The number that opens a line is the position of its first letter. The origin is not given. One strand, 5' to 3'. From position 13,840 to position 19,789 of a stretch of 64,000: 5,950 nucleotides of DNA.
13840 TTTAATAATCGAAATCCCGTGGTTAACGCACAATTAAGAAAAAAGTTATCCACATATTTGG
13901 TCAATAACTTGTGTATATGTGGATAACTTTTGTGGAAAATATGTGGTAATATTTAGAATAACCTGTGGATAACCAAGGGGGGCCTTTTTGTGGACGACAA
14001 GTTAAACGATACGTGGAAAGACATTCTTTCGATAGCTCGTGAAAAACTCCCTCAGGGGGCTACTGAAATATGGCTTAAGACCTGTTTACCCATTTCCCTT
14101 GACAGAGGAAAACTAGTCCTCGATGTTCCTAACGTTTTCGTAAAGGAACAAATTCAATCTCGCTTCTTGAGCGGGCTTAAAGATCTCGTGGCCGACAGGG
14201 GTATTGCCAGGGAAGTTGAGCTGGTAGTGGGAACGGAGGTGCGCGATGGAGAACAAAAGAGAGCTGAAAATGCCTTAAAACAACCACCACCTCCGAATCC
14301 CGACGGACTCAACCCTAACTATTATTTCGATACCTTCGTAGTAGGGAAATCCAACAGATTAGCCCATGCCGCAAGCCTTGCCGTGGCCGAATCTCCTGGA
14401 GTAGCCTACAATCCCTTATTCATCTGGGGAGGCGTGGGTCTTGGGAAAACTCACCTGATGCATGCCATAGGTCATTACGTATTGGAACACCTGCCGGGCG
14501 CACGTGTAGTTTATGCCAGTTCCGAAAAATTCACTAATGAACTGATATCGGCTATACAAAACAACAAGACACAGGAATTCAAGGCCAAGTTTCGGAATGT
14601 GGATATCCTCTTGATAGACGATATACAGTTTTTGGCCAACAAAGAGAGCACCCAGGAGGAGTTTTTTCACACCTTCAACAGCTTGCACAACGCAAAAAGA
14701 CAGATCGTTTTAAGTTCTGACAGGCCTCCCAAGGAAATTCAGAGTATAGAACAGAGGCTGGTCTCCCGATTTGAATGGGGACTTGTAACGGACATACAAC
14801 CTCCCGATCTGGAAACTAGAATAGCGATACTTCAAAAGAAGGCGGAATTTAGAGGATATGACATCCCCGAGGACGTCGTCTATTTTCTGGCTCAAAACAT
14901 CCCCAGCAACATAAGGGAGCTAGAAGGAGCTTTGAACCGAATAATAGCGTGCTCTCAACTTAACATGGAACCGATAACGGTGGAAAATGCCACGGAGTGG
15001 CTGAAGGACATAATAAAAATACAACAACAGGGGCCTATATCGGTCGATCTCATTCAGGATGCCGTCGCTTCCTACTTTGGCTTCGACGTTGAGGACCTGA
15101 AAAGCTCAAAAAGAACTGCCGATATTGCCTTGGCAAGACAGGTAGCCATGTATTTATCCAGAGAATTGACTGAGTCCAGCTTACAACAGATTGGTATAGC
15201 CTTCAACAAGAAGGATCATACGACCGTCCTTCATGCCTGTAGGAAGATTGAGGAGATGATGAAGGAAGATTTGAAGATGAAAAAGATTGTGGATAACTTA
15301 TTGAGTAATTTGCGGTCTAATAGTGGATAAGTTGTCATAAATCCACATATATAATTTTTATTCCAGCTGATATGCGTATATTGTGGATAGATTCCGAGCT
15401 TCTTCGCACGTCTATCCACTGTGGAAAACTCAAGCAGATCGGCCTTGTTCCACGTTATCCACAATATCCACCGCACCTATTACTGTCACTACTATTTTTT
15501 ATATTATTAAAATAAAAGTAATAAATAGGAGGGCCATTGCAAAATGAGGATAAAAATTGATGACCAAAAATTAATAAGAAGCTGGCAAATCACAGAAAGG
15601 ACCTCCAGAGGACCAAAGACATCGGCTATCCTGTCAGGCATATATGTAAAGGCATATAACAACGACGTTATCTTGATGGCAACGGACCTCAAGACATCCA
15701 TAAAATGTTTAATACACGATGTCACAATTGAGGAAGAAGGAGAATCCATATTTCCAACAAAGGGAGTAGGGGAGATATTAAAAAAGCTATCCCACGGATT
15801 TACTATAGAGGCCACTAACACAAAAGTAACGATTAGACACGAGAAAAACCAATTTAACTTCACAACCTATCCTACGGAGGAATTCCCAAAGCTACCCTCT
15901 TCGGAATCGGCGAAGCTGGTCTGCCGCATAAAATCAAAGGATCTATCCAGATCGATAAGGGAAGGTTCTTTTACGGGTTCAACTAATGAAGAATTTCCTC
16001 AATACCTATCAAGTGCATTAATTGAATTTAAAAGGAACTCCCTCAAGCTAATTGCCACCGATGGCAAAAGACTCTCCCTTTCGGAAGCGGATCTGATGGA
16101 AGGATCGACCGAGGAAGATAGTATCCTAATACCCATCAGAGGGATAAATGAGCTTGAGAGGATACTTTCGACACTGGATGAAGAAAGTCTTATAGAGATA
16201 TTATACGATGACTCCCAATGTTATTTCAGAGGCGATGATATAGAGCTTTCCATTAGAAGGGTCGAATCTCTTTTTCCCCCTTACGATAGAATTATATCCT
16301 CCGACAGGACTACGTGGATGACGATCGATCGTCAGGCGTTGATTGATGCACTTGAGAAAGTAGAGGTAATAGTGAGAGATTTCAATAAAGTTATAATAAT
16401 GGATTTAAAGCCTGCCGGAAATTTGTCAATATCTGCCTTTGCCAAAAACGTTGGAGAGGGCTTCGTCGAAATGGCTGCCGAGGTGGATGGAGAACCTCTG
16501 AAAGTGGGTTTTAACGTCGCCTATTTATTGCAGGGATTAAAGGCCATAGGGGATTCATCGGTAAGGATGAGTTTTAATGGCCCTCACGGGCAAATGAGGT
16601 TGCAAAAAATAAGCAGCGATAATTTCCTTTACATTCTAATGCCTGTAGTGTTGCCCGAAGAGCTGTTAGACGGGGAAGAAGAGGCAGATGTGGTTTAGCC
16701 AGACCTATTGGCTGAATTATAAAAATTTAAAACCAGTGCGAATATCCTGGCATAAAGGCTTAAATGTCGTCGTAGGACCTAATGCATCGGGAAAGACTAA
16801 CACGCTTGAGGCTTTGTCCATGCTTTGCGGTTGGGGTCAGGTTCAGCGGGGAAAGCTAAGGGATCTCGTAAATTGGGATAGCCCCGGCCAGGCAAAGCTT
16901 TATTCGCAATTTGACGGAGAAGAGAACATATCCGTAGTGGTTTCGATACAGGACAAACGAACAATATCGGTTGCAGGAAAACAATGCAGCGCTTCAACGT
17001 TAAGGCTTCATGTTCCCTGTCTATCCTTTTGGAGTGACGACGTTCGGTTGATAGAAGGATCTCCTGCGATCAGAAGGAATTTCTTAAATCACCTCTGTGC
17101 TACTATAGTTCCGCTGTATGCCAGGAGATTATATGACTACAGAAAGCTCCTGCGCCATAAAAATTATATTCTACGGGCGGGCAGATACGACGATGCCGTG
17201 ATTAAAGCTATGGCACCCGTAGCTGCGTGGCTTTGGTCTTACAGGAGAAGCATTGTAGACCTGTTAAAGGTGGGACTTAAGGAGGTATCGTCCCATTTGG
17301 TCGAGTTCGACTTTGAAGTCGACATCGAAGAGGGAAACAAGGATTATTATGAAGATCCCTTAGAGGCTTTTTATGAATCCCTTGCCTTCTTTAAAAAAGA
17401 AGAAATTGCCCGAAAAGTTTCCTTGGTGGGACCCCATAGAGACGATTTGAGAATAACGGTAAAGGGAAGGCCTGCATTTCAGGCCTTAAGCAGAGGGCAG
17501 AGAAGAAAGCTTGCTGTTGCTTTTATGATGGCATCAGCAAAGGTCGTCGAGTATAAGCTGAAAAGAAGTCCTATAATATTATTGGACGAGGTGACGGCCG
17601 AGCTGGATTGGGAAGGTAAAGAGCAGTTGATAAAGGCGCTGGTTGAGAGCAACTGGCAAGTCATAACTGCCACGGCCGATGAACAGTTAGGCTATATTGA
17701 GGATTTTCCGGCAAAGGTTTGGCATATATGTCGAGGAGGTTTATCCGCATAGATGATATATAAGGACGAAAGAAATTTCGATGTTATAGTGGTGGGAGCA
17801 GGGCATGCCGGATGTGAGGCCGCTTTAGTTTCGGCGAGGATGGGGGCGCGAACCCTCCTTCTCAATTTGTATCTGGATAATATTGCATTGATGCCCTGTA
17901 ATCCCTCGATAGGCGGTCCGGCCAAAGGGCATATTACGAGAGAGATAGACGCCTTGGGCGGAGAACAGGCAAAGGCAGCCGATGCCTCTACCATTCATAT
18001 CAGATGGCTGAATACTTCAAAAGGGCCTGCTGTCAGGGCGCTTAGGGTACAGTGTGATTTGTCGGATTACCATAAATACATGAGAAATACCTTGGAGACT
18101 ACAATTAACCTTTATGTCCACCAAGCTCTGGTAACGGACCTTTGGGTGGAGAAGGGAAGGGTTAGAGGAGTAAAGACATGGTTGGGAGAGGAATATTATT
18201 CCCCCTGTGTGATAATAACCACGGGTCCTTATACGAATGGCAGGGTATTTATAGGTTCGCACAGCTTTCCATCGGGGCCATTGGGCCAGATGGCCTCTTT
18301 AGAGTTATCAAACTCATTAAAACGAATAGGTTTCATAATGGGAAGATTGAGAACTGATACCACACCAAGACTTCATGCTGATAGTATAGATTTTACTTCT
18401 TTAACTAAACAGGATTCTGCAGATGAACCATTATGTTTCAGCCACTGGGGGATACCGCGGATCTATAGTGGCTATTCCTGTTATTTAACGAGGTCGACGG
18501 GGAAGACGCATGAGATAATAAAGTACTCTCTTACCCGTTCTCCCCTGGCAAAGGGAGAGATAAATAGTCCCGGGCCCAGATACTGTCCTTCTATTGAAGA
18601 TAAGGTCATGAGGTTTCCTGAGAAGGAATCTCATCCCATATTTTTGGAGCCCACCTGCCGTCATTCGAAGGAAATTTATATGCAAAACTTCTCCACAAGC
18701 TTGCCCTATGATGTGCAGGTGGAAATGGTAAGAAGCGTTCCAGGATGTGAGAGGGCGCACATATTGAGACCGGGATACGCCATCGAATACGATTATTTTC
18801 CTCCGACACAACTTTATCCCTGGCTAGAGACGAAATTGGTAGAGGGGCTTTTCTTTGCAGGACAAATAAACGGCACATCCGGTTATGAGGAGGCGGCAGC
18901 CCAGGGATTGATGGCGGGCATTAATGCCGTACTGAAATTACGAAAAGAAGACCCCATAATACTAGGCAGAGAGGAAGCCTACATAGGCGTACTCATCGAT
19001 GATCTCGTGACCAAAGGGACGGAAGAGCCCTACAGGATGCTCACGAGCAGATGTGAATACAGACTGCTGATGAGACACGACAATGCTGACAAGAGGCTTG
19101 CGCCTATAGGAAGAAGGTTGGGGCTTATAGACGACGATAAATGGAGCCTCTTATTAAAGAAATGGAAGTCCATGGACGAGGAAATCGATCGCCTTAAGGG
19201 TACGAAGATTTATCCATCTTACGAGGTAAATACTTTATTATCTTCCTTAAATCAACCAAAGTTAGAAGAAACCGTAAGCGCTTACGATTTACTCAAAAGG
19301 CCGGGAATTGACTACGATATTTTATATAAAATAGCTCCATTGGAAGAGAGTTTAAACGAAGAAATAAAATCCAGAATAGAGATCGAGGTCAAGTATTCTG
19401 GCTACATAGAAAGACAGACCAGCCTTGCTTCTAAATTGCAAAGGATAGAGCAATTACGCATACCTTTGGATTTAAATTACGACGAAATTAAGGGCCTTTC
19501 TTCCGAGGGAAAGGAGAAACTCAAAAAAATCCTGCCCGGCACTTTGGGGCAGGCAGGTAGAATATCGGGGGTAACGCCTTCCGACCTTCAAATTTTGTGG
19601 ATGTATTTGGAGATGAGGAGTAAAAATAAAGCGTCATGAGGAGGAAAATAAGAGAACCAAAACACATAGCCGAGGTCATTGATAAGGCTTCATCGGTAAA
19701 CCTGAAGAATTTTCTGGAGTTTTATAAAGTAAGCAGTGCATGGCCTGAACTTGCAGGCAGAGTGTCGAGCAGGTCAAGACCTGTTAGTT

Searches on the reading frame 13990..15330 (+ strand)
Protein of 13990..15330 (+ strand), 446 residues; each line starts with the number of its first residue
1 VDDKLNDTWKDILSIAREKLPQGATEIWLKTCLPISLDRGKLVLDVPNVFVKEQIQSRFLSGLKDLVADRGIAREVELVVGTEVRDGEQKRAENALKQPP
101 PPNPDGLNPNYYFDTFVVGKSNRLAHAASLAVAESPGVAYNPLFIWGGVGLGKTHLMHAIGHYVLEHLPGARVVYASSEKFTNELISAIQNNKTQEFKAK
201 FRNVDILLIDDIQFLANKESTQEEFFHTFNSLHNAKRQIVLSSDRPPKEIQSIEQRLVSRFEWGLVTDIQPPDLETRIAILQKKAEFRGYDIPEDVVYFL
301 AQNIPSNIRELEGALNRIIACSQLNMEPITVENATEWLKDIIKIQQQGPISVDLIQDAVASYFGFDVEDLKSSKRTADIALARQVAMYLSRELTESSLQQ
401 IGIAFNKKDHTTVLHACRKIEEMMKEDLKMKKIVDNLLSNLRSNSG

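Call 43: search_protein_families(library=pfam, proteins=[window:13990-15330:+], max_evalue=0.001)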
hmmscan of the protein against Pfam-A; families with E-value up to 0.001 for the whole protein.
window:13990-15330:+ (446 aa): 7 families
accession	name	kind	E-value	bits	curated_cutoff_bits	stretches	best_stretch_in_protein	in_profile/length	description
PF00308.24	Bac_DnaA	-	1.7e-75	253.1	23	1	107-268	1-162/162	Bacterial DnaA ATPAse domain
PF08299.17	Bac_DnaA_C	-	1.3e-30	105.6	31.5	1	352-420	1-69/69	Bacterial dnaA protein helix-turn-helix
PF01695.23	IstB_IS21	-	7.7e-10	39.1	24.1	1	143-249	95-198/238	IstB-like ATP binding protein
PF00004.35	AAA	-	7.1e-07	30.2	21.2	1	144-262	2-124/131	ATPase family associated with various cellular activities (AAA)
PF11638.13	DnaA_N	-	1.8e-06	28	24.6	1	7-68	2-64/65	DnaA N-terminal domain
PF22688.2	Hda_lid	-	1.4e-05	25.4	27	1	276-318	3-45/65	Hda, lid domain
PF03969.22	AFG1_ATPase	-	0.00075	19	27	0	140-185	61-102/361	AFG1-like ATPase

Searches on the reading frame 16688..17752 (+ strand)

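Call 43: search_protein_families(library=pfam, proteins=[window:16688-17752:+], max_evalue=0.001)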
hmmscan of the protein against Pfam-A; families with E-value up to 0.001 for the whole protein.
window:16688-17752:+ (354 aa): 5 families
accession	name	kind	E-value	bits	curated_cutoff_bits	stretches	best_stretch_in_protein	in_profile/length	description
PF02463.25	SMC_N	-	2.2e-19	70.2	40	1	10-333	9-200/220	RecF/RecN/SMC N terminal domain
PF13304.12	AAA_21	-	1.7e-10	41.9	27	1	25-64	1-41/304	AAA domain, putative AbiEii toxin, Type IV TA system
PF13175.12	AAA_15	-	1.1e-06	28.9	32.1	1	10-84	10-91/374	AAA ATPase domain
PF13476.12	AAA_23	-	3e-06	28.5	27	1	11-64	7-56/201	AAA domain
PF00005.33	ABC_tran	-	0.00067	20.7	25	0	27-51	15-41/137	ABC transporter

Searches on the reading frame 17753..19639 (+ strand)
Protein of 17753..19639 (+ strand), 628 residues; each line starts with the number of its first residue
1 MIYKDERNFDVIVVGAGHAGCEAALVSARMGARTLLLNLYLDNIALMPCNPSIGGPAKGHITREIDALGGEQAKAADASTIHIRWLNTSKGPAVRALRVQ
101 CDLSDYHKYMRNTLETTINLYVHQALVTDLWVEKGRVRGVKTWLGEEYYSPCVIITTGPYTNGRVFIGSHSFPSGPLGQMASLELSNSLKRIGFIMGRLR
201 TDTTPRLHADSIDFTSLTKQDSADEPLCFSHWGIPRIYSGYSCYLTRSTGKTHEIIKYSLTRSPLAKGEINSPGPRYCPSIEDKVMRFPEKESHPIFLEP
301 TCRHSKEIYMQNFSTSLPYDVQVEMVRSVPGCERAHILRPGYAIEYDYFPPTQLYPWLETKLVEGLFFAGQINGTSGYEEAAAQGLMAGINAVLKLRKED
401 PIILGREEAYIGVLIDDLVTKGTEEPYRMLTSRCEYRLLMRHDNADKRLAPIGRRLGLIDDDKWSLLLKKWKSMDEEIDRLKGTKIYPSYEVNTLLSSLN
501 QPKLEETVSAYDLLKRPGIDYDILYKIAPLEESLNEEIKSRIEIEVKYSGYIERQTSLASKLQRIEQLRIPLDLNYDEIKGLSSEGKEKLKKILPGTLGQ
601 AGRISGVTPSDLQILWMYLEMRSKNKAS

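Call 43: search_protein_families(library=pfam, proteins=[window:17753-19639:+], max_evalue=0.001)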
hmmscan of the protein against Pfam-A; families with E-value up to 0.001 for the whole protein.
window:17753-19639:+ (628 aa): 6 families
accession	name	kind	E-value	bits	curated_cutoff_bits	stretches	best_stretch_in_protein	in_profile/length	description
PF01134.28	GIDA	-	2.3e-151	504.7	22.1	1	10-399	1-390/391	Glucose inhibited division protein A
PF21680.2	GIDA_C_1st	-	8.8e-25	87.7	24.7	1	461-555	1-95/96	tRNA modifying enzyme MnmG/GidA C-terminal helical domain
PF13932.14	SAM_GIDA_C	-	6.4e-23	80.8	27.1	1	561-616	2-57/57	tRNA modifying enzyme MnmG/GidA C-terminal helical bundle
PF12831.13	FAD_oxidored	-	4.9e-06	26.5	27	1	10-37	1-28/416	FAD dependent oxidoreductase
PF07992.20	Pyr_redox_2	-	7.8e-05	22.7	26.1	1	9-90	1-58/291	Pyridine nucleotide-disulphide oxidoreductase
PF00890.30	FAD_binding_2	-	0.0003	20.5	20.4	0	10-38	1-29/414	FAD binding domain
